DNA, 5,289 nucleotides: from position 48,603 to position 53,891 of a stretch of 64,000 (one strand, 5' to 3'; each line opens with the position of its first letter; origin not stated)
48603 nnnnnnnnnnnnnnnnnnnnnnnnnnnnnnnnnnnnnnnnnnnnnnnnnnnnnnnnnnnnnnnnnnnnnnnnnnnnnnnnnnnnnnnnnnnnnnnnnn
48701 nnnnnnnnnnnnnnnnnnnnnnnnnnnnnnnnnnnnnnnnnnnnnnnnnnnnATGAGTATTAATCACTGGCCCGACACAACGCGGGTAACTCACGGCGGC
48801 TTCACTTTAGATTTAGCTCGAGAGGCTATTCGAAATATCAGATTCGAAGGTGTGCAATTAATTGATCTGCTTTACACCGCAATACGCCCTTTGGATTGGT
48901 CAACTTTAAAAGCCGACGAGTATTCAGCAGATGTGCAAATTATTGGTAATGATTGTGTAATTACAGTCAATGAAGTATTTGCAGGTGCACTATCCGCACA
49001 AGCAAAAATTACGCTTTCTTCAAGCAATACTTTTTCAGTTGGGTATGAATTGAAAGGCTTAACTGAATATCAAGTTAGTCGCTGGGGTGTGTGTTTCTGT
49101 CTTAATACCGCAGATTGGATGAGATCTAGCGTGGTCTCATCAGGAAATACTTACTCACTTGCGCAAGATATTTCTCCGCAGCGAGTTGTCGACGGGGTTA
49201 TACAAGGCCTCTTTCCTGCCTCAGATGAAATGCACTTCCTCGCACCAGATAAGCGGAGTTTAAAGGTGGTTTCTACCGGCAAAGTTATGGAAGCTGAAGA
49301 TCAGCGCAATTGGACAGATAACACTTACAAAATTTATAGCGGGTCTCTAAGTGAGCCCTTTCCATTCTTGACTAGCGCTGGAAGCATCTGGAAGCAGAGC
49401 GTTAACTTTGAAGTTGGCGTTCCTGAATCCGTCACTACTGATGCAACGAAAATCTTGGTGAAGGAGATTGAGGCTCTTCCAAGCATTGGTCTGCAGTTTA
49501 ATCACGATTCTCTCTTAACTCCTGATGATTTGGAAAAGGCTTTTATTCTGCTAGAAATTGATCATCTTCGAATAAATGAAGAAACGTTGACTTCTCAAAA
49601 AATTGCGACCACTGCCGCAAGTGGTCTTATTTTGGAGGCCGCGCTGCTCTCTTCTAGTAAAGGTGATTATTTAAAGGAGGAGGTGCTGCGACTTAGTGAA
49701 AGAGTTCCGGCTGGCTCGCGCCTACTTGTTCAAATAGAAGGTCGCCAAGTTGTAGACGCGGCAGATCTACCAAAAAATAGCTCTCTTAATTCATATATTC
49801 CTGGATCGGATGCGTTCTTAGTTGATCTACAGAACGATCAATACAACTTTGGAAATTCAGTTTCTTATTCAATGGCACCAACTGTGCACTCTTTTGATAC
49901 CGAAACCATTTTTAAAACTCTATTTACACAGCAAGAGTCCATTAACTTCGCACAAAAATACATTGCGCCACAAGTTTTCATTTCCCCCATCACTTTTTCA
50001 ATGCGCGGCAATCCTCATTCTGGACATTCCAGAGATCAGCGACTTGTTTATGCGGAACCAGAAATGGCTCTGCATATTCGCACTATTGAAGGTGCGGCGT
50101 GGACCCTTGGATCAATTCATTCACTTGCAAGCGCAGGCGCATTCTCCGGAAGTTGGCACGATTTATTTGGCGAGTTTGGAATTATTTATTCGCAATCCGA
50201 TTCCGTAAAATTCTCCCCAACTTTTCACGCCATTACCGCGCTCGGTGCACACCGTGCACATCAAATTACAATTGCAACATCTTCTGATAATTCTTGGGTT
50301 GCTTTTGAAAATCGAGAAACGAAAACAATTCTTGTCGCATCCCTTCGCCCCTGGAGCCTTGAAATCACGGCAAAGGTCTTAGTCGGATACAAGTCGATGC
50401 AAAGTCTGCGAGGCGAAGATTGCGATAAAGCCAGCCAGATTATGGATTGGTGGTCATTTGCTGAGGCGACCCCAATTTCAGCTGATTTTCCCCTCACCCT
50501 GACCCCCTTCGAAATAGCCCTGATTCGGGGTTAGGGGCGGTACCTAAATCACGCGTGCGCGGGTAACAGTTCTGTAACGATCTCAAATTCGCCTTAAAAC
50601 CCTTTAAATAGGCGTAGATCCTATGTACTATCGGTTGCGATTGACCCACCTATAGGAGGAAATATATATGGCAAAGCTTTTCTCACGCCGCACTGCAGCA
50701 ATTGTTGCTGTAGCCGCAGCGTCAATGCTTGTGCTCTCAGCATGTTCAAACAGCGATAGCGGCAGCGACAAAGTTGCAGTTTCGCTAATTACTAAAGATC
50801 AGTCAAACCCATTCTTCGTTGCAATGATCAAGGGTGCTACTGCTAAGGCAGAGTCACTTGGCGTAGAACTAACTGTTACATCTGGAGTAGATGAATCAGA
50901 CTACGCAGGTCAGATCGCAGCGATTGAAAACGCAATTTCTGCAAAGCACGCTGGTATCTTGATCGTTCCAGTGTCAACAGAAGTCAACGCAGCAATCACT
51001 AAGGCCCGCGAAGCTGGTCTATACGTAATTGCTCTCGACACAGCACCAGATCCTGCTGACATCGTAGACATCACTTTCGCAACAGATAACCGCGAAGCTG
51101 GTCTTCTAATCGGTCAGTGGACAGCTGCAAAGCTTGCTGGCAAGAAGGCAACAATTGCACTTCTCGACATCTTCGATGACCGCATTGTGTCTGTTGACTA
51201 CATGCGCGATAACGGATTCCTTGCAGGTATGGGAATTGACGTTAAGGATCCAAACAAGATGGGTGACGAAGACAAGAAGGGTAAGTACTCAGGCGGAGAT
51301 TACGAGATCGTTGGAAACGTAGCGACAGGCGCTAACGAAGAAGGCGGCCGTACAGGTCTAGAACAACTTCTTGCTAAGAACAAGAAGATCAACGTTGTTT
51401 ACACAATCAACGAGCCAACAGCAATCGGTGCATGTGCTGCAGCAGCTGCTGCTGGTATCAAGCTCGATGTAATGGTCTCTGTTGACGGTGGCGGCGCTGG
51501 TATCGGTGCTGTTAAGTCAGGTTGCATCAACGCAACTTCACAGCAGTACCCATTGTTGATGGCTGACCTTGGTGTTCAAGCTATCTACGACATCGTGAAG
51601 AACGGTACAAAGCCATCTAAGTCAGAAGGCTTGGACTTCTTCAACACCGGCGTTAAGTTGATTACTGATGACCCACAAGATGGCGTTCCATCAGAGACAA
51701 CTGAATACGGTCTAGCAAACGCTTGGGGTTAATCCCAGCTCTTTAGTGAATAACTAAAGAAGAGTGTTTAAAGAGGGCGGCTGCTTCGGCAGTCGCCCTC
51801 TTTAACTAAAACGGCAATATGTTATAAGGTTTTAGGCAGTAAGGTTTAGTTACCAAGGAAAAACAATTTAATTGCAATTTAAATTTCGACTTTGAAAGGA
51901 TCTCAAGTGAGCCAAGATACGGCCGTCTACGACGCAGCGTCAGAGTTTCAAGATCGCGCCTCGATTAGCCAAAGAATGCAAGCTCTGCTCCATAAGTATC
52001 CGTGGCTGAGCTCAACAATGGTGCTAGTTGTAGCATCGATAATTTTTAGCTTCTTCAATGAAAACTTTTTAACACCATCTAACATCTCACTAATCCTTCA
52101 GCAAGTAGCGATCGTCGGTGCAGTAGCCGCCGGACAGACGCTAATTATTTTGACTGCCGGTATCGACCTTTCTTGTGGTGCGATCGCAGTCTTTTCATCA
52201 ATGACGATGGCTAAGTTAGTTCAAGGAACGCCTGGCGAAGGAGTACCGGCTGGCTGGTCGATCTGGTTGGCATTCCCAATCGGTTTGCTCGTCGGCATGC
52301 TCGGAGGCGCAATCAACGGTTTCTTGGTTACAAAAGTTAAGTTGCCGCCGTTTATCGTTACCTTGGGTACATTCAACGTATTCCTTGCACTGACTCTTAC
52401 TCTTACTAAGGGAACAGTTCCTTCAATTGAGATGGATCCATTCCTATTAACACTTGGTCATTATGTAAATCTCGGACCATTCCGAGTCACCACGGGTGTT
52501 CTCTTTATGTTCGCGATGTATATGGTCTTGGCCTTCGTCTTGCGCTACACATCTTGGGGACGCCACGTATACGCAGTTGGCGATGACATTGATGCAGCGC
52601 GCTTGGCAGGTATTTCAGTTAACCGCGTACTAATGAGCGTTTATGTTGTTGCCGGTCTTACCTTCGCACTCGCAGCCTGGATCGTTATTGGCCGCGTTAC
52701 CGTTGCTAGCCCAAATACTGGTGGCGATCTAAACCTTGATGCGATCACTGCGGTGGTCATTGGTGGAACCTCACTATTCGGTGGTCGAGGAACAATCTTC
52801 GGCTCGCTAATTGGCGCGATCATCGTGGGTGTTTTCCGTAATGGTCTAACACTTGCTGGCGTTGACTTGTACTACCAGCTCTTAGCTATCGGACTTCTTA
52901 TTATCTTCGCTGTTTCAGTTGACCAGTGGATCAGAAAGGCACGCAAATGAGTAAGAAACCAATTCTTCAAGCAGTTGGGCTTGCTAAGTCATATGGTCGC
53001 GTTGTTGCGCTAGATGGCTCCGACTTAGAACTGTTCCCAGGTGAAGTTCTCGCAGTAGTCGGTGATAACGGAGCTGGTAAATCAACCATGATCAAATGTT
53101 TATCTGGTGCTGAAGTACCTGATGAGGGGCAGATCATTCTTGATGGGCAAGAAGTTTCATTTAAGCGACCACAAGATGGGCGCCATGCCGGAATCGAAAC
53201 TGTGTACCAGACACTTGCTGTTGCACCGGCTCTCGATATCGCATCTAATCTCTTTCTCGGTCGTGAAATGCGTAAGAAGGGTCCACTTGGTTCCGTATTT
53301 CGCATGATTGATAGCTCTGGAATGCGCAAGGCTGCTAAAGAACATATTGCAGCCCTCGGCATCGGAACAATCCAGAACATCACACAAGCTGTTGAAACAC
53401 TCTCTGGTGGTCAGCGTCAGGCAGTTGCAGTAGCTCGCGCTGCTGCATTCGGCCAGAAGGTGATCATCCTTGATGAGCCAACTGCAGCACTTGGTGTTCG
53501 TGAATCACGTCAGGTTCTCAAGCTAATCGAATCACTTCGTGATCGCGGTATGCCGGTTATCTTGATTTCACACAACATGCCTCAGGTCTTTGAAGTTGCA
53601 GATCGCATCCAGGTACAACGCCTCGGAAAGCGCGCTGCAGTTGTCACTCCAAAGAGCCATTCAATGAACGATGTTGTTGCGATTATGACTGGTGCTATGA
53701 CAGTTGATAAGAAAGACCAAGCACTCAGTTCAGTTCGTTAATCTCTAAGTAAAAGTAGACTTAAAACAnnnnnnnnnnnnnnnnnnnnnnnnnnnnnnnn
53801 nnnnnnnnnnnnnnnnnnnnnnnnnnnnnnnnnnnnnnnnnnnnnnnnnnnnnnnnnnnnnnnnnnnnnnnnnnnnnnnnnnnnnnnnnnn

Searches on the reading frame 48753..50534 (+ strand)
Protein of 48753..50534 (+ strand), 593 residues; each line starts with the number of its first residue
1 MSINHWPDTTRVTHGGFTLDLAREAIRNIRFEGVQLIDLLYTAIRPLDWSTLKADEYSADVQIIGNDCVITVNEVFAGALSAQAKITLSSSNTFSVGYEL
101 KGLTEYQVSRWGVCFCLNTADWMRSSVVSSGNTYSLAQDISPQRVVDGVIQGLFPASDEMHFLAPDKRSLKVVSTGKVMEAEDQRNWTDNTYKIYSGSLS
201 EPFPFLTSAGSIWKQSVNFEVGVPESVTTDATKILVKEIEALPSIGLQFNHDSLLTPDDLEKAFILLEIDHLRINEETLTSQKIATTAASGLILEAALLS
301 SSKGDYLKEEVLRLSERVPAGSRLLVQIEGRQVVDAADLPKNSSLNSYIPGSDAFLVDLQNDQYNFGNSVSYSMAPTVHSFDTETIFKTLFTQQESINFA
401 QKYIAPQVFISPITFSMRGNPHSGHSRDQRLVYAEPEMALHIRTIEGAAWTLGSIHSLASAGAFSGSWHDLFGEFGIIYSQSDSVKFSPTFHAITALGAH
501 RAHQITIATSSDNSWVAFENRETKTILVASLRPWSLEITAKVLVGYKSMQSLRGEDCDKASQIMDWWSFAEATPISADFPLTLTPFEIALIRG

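Call 17: search_protein_families(library=ncbifam, max_evalue=1e-8, proteins=[window:48753-50534:+])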
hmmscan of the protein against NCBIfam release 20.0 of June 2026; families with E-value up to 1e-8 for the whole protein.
window:48753-50534:+ (593 aa): 1 family
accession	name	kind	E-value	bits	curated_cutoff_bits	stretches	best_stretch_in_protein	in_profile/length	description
NF049900.1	ApionLctnaseApnL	equivalog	4.2e-21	75.1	750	1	10-232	16-239/595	D-apionate lactonase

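Call 18: search_protein_families(library=pfam, max_evalue=0.00001, proteins=[window:48753-50534:+])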
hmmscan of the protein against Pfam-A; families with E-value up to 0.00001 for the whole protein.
window:48753-50534:+ (593 aa): 0 families

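Call 71: find_homologous_proteins(query=window:48753-50534:+, max_evalue=1e-10)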
Query window:48753-50534:+ (593 aa): 399 proteins with E <= 1e-10 among 8000 candidates; the best 120 are listed.
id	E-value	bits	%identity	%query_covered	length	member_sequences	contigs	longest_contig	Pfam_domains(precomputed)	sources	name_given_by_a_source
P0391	0.0e+0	1331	100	100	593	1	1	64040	PF25838.1,PF25837.1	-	-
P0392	0.0e+0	1296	97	100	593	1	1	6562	PF25838.1,PF25837.1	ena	-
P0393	0.0e+0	1294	97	100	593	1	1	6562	PF25838.1,PF25837.1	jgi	jgi:hypothetical protein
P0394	0.0e+0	1292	97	100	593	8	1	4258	PF25838.1,PF25837.1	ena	-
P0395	0.0e+0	1289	96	100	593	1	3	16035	PF25838.1,PF25837.1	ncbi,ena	-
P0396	0.0e+0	1287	96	100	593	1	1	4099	PF25838.1,PF25837.1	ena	-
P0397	0.0e+0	1286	96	100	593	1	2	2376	PF25838.1,PF25837.1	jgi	jgi:hypothetical protein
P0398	0.0e+0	1284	96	100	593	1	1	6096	PF25838.1,PF25837.1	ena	-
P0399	0.0e+0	1282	96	100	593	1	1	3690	PF25838.1,PF25837.1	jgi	jgi:hypothetical protein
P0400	0.0e+0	1279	95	100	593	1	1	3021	PF25838.1,PF25837.1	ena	-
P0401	0.0e+0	1279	95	100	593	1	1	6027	PF25838.1,PF25837.1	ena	-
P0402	0.0e+0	1278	95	100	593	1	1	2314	PF25838.1,PF25837.1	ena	-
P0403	0.0e+0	1278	96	100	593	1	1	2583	PF25838.1,PF25837.1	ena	-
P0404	0.0e+0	1272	94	100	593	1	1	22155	PF25838.1,PF25837.1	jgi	jgi:D-apionolactonase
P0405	0.0e+0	1271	95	100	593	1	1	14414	PF25838.1,PF25837.1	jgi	jgi:D-apionolactonase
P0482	0.0e+0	1060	78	100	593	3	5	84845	PF25838.1,PF25837.1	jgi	jgi:hypothetical protein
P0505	0.0e+0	1026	75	100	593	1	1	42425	PF25838.1,PF25837.1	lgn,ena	-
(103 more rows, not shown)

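Call 72: find_encoding_contigs(protein=P0482, flank=10000, max_places=2)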
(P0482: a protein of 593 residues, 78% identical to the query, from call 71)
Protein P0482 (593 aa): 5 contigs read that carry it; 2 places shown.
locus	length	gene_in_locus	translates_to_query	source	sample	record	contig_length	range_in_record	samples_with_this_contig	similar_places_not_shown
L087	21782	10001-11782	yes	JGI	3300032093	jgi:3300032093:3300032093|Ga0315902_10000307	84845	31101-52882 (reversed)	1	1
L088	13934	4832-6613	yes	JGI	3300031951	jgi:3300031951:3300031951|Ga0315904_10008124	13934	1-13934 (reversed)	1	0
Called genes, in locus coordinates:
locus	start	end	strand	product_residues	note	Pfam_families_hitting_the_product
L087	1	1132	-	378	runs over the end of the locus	PF01408:GFO_IDH_MocA, PF22725:GFO_IDH_MocA_C3 (weak)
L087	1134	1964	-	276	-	PF01791:DeoC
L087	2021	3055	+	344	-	PF07883:Cupin_2 (faint)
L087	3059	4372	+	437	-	PF00370:FGGY_N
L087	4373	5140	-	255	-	PF00480:ROK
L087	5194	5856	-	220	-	PF00596:Aldolase_II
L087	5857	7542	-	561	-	PF00370:FGGY_N, PF02782:FGGY_C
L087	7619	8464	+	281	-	PF01113:DapB_N (weak), PF07991:KARI_N, PF16896:PGDH_C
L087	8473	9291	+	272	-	PF01261:AP_endonuc_2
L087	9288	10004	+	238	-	PF00106:adh_short, PF01370:Epimerase, PF08659:KR (faint), PF13561:adh_short_C2, PF23441:SDR (weak)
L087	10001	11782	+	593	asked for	PF25837:Apionate_lact_N, PF25838:Apionate_lact_M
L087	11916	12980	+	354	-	PF00532:Peripla_BP_1, PF13407:Peripla_BP_4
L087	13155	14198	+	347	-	PF02653:BPD_transp_2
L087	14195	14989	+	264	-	PF00005:ABC_tran, PF02463:SMC_N (weak), PF13304:AAA_21 (faint)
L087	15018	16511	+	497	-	PF00890:FAD_binding_2 (weak), PF01266:DAO (weak), PF01946:Thi4 (weak), PF07992:Pyr_redox_2 (faint), PF13450:NAD_binding_8 (weak), PF00732:GMC_oxred_N, PF05199:GMC_oxred_C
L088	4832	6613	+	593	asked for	PF25837:Apionate_lact_N, PF25838:Apionate_lact_M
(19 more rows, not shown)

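Call 73: find_encoding_contigs(protein=P0505, flank=10000, max_places=2)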
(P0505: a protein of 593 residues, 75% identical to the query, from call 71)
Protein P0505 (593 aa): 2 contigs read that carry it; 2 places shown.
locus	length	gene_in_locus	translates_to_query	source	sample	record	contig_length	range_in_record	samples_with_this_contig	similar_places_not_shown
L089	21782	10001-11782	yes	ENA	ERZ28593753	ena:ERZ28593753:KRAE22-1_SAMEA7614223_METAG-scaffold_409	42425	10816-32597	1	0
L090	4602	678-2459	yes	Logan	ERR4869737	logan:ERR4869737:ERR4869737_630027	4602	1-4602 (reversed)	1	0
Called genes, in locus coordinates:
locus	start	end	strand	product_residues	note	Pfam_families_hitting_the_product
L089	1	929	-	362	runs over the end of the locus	PF01408:GFO_IDH_MocA, PF22725:GFO_IDH_MocA_C3 (weak)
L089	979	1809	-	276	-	PF01791:DeoC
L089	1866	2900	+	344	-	PF07883:Cupin_2 (faint)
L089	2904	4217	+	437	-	PF00370:FGGY_N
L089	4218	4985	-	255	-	PF00480:ROK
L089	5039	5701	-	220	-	PF00596:Aldolase_II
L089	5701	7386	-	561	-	PF00370:FGGY_N, PF02782:FGGY_C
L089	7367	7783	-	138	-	-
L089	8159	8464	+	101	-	PF16896:PGDH_C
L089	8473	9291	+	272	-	PF01261:AP_endonuc_2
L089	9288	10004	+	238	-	PF00106:adh_short, PF01370:Epimerase, PF23441:SDR (faint), PF13561:adh_short_C2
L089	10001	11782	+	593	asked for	PF25837:Apionate_lact_N, PF25838:Apionate_lact_M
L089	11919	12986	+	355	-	PF00532:Peripla_BP_1, PF13407:Peripla_BP_4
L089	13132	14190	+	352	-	PF02653:BPD_transp_2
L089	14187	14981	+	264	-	PF00005:ABC_tran, PF02463:SMC_N (weak), PF13304:AAA_21 (faint)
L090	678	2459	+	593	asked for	PF25837:Apionate_lact_N, PF25838:Apionate_lact_M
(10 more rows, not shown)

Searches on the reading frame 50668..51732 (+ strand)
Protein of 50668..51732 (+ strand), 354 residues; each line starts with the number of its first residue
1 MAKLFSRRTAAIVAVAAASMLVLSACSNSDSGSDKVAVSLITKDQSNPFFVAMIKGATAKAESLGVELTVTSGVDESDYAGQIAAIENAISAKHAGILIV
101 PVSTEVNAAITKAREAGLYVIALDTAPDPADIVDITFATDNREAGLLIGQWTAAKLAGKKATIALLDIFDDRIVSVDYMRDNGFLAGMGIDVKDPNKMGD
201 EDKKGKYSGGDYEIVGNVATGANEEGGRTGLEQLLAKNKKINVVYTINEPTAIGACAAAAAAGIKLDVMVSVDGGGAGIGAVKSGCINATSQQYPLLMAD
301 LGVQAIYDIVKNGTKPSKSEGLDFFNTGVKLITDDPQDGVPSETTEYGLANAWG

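Call 17: search_protein_families(library=ncbifam, max_evalue=1e-8, proteins=[window:50668-51732:+])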
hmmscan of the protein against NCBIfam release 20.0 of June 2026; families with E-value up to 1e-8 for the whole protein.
window:50668-51732:+ (354 aa): 5 families
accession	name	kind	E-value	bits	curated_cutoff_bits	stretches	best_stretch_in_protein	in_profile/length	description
NF007936.0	PRK10653.1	equivalog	1.1e-22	80.8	337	1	19-166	11-154/295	ribose ABC transporter substrate-binding protein RbsB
NF007254.0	PRK09701.1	equivalog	8.3e-20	71.2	335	1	24-155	15-151/311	D-allose transporter substrate-binding protein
NF041827.1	YtfQ_transport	equivalog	1.2e-12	47.4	510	0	24-168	16-159/320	galactofuranose ABC transporter, galactofuranose-binding protein YtfQ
NF007680.0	PRK10355.1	equivalog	1.1e-09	38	504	0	58-148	48-136/331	D-xylose ABC transporter substrate-binding protein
TIGR02634.1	xylF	equivalog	1.5e-09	37.9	389.55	0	59-147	22-108/302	D-xylose ABC transporter substrate-binding protein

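Call 18: search_protein_families(library=pfam, max_evalue=0.00001, proteins=[window:50668-51732:+])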
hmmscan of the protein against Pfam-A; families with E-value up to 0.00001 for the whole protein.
window:50668-51732:+ (354 aa): 2 families
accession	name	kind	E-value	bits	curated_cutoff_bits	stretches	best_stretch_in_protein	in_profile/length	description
PF13407.12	Peripla_BP_4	-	3.8e-36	125.4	35.1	1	39-312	2-256/258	Periplasmic binding protein domain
PF00532.27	Peripla_BP_1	-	2.2e-13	50.8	22.2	1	37-185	3-144/281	Periplasmic binding proteins and sugar binding domain of LacI family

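Call 63: search_solved_structures(query=window:50668-51732:+, max_evalue=1e-8)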
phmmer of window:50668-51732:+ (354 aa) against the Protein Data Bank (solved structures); distinct sequences matched with E-value up to 1e-8: 27.
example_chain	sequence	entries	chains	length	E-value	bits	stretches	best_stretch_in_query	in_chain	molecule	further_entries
4rwe_A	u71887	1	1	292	9.6e-21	77.7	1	37-316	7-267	Sugar-binding transport protein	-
2ioy_A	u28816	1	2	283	4.6e-20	75.5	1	38-312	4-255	Periplasmic sugar-binding protein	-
4zjp_A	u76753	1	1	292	9.2e-17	64.6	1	38-312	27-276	Monosaccharide-transporting ATPase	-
7e7m_A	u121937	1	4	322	1.1e-16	64.3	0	232-315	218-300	D-ribose ABC transporter substrate-binding protein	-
4ry9_A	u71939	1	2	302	6.6e-16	61.8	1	30-312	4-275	Periplasmic binding protein/LacI transcriptional regulator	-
4ry0_A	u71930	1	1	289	5.8e-15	58.7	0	38-163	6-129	Probable ribose ABC transporter, substrate-binding protein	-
5ibq_A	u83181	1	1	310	6.4e-15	58.6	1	38-320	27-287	Probable ribose ABC transporter, substrate-binding protein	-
2fn8_A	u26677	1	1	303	1.4e-14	57.5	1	39-304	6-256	ribose ABC transporter, periplasmic ribose-binding protein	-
2fn9_A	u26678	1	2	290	2.3e-14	56.7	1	39-304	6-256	ribose ABC transporter, periplasmic ribose-binding protein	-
3brs_A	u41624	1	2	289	2.9e-14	56.4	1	43-318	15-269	Periplasmic binding protein/LacI transcriptional regulator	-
8wl5_A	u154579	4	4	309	1.7e-13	53.9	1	38-130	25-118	Allose ABC transporter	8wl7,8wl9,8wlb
2gx6_A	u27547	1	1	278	2e-13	53.7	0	37-164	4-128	D-ribose-binding periplasmic protein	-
1dbp_A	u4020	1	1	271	4.3e-13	52.6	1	37-314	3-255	D-RIBOSE-BINDING PROTEIN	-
1ba2_A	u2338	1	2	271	4.9e-13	52.4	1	37-314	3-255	D-RIBOSE-BINDING PROTEIN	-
1drj_A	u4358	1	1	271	5.1e-13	52.3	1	37-314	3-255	D-RIBOSE-BINDING PROTEIN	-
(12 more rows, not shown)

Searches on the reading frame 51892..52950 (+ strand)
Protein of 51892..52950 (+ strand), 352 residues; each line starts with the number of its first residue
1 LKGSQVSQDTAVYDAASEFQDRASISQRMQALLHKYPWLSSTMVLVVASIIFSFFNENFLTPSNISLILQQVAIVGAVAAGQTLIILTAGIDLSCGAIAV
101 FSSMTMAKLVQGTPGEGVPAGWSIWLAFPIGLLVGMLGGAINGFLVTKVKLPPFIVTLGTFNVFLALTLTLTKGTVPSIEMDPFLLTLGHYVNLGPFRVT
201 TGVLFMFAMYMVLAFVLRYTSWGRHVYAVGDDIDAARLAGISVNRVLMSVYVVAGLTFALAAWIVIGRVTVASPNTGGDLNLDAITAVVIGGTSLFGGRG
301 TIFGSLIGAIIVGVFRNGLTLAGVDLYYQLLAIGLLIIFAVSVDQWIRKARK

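Call 17: search_protein_families(library=ncbifam, max_evalue=1e-8, proteins=[window:51892-52950:+])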
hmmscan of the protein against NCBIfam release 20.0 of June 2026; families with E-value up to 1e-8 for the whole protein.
window:51892-52950:+ (352 aa): 9 families
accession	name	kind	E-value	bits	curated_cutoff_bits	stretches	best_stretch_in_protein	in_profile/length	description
NF007067.0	PRK09512.1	equivalog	2.3e-58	197.9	398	1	41-345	22-318/321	ribose ABC transporter permease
NF007252.0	PRK09699.1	equivalog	4e-54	184.1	396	1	32-348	22-325/326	D-allose ABC transporter permease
NF040906.3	GguB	equivalog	2.8e-52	178.2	450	2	203-348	228-373/375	multiple monosaccharide ABC transporter permease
NF008441.0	PRK11285.1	equivalog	2.8e-50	171.3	378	1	26-351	15-330/333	L-arabinose ABC transporter permease AraH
NF007014.0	PRK09478.1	equivalog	1.1e-46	159.7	386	1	43-345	20-329/336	galactose/methyl galactoside ABC transporter permease MglC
NF008630.0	PRK11618.1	equivalog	1.1e-41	143.2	363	1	37-349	8-314/331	galactofuranose ABC transporter, permease protein YjfF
NF011961.0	PRK15432.1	equivalog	4.8e-35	121.4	388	1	42-350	14-310/344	autoinducer 2 ABC transporter permease LsrC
NF011612.1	PRK15038.1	equivalog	1.5e-34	119.6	500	1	35-339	1-301/322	autoinducer 2 ABC transporter permease LsrD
NF041862.1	YtfT_transport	equivalog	2.9e-32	112.1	535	1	44-338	31-320/339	galactofuranose ABC transporter, ATP-binding protein YtfT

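Call 18: search_protein_families(library=pfam, max_evalue=0.00001, proteins=[window:51892-52950:+])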
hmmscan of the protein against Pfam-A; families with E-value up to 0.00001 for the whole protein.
window:51892-52950:+ (352 aa): 1 family
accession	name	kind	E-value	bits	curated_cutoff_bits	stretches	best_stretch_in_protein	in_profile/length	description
PF02653.21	BPD_transp_2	-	3.1e-39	135.2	26.8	1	65-340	2-268/269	Branched-chain amino acid transport system / permease component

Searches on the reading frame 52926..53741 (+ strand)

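Call 17: search_protein_families(library=ncbifam, max_evalue=1e-8, proteins=[window:52926-53741:+])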
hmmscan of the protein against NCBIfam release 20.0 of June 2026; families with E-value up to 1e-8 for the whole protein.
window:52926-53741:+ (271 aa): 176 families (the best 25 are shown)
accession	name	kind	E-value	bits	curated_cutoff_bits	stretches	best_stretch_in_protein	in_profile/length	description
NF041861.1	YtfR_transport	equivalog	5.6e-59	199.8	850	1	13-262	1-241/492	galactofuranose ABC transporter, ATP-binding protein YtfR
NF008030.0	PRK10762.1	equivalog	2e-52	178.6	745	1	11-257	2-240/501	ribose ABC transporter ATP-binding protein RbsA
NF008442.0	PRK11288.1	equivalog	5.5e-51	173.4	689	1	9-256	3-242/504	L-arabinose ABC transporter ATP-binding protein AraG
NF010069.0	PRK13549.1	equivalog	1.4e-49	168.9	699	1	11-256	3-241/513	xylose ABC transporter ATP-binding protein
NF008215.0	PRK10982.1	equivalog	3.4e-47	161.2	828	1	4-258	4-249/506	galactose/methyl galactoside ABC transporter ATP-binding protein MglA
NF040905.2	GguA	equivalog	3.8e-47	160.8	810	1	13-251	1-234/500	multiple monosaccharide ABC transporter ATP-binding protein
NF047930.1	ABC_ATP_B6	equivalog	6.4e-46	157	670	1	13-249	2-227/510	putative B6 ABC transporter ATP-binding protein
NF007253.0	PRK09700.1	equivalog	1.5e-45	155.8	772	1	11-258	3-245/510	D-allose ABC transporter ATP-binding protein AlsA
TIGR02633.1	xylG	equivalog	1.2e-43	149.3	723.65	1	14-257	2-240/500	D-xylose ABC transporter ATP-binding protein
NF011967.0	PRK15439.1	equivalog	3.1e-37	128.2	586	1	6-260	4-242/510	autoinducer 2 ABC transporter ATP-binding protein LsrA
NF006987.0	PRK09452.1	equivalog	6.4e-33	114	482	1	6-244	10-234/378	spermidine/putrescine ABC transporter ATP-binding protein PotA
TIGR02315.1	ABC_phnC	equivalog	1.3e-32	113.2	266.1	1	14-229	2-217/243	phosphonate ABC transporter ATP-binding protein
NF008449.1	PRK11300.1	equivalog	2.3e-32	112.3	362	1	10-249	2-245/255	high-affinity branched-chain amino acid ABC transporter ATP-binding protein LivG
TIGR00968.1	3a0106s01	subfamily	3.6e-32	111.8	342.75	1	19-245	6-218/237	sulfate ABC transporter ATP-binding protein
TIGR03375.1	type_I_sec_LssB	subfamily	3.7e-32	111.5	693.1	1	27-235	481-678/696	type I secretion system permease/ATPase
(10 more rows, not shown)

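Call 18: search_protein_families(library=pfam, max_evalue=0.00001, proteins=[window:52926-53741:+])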
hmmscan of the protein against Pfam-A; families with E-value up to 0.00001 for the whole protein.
window:52926-53741:+ (271 aa): 2 families
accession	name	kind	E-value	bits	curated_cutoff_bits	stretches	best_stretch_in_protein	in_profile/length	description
PF00005.33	ABC_tran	-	1.3e-29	104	25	1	29-187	1-137/137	ABC transporter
PF02463.25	SMC_N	-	4.2e-07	30.1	40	1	37-228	22-209/220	RecF/RecN/SMC N terminal domain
